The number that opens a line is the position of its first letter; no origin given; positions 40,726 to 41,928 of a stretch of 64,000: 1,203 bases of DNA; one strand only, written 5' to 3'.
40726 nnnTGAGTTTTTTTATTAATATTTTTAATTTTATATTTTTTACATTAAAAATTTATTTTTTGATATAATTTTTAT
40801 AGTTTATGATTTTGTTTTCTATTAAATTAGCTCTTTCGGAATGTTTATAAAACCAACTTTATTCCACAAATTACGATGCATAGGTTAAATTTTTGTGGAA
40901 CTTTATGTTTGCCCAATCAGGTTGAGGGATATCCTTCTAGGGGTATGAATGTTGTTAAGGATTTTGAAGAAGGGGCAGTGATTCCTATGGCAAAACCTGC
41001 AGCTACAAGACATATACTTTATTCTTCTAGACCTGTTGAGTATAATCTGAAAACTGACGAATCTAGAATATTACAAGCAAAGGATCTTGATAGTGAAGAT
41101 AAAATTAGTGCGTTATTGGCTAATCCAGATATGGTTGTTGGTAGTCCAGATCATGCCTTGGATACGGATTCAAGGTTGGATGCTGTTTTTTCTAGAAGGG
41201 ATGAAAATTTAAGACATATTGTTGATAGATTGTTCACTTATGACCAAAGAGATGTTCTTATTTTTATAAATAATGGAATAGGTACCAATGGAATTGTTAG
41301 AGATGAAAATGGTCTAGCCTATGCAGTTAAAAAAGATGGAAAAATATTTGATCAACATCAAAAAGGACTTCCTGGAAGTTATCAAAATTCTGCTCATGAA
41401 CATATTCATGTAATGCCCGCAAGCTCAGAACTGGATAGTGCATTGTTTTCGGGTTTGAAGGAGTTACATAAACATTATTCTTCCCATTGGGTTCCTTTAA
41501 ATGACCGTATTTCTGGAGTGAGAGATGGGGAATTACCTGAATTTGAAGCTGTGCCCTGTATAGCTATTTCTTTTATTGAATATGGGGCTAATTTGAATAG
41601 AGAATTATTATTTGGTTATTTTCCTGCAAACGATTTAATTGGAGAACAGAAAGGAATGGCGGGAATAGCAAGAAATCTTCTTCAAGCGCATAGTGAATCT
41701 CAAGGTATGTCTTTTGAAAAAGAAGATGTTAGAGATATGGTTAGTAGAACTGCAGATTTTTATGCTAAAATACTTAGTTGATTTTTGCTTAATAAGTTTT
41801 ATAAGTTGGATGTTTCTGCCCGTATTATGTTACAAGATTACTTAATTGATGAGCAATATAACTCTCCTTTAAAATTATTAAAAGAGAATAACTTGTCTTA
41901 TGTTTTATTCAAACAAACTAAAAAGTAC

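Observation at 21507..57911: A ~36-kb glycan super-locus combines four bacterial-type activated-donor pathways next to aglB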

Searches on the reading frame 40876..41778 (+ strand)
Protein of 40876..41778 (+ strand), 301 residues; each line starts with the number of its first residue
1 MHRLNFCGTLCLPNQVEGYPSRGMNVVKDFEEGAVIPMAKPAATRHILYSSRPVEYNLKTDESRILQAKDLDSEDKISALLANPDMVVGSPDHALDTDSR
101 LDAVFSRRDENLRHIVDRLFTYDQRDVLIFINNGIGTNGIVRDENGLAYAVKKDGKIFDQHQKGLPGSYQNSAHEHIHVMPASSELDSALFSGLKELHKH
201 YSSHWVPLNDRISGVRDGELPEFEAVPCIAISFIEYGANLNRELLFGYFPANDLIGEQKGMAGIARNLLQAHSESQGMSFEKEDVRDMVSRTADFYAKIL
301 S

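Call 4: search_protein_families(library=pfam, proteins=[window:40876-41778:+], max_evalue=0.001)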
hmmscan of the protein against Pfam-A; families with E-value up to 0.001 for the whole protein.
window:40876-41778:+ (301 aa): 0 families

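Call 14: search_protein_families(library=ncbifam, proteins=[window:40876-41778:+], max_evalue=0.001)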
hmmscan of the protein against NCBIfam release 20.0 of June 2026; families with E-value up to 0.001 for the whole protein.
window:40876-41778:+ (301 aa): 0 families

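Call 32: search_solved_structures(query=window:40876-41778:+, max_evalue=10)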
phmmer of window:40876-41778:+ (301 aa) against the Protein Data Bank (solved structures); distinct sequences matched with E-value up to 10: 0.

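Call 52: search_protein_families(library=pfam, proteins=[window:40876-41778:+], max_evalue=5)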
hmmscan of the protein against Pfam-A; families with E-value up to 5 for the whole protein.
window:40876-41778:+ (301 aa): 1 family
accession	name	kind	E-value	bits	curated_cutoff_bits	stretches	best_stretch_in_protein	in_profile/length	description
PF04495.20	GRASP55_65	-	0.15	12.9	27.7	1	64-141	46-123/138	GRASP55/65 PDZ-like domain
